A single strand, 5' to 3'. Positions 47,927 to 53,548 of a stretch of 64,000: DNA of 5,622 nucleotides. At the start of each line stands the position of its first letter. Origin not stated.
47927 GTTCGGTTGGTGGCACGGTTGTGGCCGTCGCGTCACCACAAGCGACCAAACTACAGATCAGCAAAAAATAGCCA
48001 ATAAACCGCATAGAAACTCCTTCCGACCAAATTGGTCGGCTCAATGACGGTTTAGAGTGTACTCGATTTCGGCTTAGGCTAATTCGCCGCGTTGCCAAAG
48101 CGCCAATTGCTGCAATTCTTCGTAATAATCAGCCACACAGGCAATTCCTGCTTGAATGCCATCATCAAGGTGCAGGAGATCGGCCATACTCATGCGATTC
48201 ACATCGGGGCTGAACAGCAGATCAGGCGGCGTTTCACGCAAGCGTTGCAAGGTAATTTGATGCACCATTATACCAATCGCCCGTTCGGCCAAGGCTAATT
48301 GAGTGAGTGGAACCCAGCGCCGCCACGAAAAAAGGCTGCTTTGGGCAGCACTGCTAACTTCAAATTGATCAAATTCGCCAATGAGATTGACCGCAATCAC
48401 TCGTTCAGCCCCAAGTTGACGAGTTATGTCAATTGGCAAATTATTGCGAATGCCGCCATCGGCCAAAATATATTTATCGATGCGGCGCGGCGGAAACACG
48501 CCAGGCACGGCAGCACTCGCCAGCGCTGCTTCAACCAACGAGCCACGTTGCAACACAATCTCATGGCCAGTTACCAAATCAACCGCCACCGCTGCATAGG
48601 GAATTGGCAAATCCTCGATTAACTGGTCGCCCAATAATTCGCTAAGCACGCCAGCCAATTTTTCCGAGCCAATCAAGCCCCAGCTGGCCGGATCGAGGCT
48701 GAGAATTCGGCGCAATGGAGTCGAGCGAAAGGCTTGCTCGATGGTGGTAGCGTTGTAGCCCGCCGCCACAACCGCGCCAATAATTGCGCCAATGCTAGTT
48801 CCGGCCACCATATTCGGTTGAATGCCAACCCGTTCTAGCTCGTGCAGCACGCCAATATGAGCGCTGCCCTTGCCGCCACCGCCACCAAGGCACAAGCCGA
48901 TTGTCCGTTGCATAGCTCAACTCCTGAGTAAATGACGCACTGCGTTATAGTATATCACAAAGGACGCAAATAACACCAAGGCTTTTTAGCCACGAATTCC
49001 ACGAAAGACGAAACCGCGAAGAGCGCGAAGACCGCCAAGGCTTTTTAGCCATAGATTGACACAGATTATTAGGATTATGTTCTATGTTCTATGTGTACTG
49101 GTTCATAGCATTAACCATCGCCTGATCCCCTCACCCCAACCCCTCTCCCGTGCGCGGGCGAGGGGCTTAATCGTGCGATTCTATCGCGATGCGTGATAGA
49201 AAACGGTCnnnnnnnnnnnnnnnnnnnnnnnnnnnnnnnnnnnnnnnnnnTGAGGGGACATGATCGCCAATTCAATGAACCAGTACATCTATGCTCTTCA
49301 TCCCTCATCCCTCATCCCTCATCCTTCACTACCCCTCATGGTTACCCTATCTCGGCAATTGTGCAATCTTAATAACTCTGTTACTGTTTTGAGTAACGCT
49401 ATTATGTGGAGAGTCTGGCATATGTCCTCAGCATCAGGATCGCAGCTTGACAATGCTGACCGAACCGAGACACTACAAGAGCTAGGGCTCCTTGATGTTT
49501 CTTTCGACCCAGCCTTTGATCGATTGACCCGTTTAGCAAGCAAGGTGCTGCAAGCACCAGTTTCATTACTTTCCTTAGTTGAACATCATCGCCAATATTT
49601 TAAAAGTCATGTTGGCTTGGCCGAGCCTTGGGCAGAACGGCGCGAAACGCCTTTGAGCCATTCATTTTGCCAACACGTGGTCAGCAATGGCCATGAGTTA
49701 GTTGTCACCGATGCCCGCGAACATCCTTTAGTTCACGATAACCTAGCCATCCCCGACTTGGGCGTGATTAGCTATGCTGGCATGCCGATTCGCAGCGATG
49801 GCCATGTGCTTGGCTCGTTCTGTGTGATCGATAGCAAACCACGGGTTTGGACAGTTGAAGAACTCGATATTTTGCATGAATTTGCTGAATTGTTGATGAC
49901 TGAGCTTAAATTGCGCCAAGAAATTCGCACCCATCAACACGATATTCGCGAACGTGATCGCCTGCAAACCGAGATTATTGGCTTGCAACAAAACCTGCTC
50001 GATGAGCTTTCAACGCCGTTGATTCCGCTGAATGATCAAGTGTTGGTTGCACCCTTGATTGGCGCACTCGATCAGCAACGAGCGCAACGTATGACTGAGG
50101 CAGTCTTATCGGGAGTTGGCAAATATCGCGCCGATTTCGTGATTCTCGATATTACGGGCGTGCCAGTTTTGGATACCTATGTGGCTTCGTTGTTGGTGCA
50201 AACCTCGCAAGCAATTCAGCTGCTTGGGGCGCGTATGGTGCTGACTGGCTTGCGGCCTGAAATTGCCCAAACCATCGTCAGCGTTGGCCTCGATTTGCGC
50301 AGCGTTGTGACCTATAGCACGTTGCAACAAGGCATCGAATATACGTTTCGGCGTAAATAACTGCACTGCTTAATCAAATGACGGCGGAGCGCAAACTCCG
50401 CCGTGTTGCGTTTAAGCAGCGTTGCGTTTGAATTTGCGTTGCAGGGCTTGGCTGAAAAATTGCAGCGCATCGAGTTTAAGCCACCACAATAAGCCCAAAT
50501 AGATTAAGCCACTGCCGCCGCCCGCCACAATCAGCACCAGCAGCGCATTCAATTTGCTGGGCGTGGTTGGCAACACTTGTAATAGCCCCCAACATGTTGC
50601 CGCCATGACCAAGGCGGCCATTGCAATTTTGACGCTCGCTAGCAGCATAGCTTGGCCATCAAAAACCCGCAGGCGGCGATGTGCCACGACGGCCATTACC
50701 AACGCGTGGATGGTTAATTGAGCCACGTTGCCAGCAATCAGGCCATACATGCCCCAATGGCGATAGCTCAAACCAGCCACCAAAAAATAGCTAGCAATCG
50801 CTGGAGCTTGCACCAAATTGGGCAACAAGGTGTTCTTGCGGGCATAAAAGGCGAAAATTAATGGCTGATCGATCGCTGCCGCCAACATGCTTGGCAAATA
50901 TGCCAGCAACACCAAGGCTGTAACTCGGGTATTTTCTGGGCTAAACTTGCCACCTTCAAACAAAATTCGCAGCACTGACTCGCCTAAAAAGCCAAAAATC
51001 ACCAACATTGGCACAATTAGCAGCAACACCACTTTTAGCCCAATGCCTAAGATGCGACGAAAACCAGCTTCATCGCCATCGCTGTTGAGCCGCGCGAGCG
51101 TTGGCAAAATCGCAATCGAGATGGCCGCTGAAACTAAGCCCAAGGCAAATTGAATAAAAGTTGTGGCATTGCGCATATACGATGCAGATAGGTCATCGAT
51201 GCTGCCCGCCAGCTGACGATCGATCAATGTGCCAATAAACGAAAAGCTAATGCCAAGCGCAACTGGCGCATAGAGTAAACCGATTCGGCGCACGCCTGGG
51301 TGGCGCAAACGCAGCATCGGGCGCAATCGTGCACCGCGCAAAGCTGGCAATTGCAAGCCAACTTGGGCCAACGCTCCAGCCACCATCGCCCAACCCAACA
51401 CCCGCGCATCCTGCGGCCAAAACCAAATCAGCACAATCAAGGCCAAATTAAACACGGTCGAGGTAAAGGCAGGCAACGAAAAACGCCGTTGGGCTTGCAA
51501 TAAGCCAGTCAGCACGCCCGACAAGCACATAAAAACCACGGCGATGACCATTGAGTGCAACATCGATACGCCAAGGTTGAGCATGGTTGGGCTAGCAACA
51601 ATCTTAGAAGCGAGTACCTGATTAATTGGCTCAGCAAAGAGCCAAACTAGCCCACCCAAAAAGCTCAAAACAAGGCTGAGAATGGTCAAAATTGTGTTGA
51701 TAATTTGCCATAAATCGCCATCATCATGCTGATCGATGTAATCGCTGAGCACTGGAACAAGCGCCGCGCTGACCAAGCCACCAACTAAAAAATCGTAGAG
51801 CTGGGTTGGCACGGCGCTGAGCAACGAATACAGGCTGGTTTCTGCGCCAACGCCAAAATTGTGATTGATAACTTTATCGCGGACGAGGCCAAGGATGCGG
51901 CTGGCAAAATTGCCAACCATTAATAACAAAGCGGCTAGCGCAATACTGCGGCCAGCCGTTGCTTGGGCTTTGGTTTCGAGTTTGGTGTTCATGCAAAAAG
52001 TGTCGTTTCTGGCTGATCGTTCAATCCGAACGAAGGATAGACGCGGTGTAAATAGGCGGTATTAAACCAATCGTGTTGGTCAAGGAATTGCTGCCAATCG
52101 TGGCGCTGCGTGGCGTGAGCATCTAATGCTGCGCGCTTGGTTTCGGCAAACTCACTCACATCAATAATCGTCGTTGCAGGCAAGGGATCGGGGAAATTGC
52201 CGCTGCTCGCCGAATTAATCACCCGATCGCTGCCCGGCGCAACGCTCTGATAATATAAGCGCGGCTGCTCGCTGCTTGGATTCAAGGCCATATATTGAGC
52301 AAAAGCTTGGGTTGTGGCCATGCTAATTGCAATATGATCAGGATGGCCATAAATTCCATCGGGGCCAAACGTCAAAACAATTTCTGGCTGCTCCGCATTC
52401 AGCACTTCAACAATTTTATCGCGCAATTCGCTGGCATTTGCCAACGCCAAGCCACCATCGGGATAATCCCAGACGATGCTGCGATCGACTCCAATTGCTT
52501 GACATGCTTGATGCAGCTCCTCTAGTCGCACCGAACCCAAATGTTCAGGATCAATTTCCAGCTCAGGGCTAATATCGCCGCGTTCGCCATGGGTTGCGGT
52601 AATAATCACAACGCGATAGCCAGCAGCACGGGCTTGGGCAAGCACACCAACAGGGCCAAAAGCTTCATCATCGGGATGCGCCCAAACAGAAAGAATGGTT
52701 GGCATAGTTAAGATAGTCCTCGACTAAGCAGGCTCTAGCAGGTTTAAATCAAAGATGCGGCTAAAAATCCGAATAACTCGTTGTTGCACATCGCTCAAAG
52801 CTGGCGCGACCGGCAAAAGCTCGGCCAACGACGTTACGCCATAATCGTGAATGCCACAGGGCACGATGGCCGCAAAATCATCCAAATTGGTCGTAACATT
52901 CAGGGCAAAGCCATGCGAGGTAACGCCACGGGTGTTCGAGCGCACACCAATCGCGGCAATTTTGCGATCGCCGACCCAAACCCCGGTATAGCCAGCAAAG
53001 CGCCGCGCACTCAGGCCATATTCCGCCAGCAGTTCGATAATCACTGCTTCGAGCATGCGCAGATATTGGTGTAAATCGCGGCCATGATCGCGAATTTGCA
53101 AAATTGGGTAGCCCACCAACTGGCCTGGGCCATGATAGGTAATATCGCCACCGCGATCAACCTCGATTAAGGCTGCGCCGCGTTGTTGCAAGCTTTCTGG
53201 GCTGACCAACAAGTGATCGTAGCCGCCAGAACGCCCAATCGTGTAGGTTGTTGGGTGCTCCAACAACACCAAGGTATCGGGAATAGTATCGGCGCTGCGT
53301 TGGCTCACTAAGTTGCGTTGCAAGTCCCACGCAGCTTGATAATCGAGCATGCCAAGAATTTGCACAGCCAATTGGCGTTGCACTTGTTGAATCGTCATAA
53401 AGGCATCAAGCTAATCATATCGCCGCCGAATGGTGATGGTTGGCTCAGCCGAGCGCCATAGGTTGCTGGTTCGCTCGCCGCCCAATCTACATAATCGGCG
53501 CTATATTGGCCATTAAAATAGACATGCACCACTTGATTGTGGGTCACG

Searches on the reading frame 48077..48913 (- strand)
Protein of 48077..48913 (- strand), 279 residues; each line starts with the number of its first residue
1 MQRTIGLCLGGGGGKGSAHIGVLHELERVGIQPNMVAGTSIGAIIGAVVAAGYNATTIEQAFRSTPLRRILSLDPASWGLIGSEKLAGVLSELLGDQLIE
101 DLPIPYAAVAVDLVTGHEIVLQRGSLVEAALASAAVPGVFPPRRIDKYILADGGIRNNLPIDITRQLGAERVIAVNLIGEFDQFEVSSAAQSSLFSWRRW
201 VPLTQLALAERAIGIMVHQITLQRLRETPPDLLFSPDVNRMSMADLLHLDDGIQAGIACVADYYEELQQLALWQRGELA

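Call 73: search_protein_families(library=pfam, proteins=[window:48077-48913:-], max_evalue=0.00001)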
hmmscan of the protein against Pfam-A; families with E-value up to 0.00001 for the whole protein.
window:48077-48913:- (279 aa): 1 family
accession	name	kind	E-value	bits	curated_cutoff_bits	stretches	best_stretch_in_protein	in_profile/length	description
PF01734.28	Patatin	-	7.9e-36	124.5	27.7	1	7-163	1-189/191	Patatin-like phospholipase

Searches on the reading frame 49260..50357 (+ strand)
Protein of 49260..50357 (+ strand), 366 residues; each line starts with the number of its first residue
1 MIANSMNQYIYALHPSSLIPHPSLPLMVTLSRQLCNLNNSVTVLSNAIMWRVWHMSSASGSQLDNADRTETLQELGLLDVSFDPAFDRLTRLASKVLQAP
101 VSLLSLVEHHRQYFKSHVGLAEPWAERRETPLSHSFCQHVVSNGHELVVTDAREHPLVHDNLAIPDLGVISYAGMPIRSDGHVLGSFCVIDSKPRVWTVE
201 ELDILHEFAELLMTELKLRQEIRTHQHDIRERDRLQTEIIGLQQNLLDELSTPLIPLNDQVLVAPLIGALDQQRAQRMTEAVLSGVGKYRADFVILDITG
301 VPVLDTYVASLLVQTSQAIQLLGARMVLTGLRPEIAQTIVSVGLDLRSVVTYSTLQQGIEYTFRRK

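Call 73: search_protein_families(library=pfam, proteins=[window:49260-50357:+], max_evalue=0.00001)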
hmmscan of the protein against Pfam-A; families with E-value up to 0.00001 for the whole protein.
window:49260-50357:+ (366 aa): 3 families
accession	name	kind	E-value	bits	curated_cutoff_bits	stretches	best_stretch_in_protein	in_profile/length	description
PF01590.32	GAF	-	8.6e-17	62.4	22.4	1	83-215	3-132/133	GAF domain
PF01740.26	STAS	-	3.8e-15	56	22.6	1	255-357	4-105/106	STAS domain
PF13185.12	GAF_2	-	1.5e-10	41.8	28.6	1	84-212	6-131/136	GAF domain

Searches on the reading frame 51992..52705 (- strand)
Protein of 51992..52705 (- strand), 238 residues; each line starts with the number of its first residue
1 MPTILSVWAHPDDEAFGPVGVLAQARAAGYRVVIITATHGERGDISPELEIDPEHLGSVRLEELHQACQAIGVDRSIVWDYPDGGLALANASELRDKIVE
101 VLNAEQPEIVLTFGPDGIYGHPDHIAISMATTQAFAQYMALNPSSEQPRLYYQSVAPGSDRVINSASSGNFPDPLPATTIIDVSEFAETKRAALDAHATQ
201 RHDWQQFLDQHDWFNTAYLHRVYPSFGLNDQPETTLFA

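Call 73: search_protein_families(library=pfam, proteins=[window:51992-52705:-], max_evalue=0.00001)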
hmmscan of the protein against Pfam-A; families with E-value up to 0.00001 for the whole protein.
window:51992-52705:- (238 aa): 1 family
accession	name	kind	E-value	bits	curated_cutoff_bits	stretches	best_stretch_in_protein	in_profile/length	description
PF02585.22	PIG-L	-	4.2e-32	111.8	28.2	1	6-134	2-128/129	GlcNAc-PI de-N-acetylase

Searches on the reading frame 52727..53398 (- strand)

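Call 73: search_protein_families(library=pfam, proteins=[window:52727-53398:-], max_evalue=0.00001)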
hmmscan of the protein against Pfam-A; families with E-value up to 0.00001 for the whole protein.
window:52727-53398:- (224 aa): 1 family
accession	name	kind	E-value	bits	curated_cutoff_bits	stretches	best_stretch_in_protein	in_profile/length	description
PF21948.1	LplA-B_cat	-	4.9e-51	174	27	1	19-212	1-199/200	Lipoyl protein ligase A/B catalytic domain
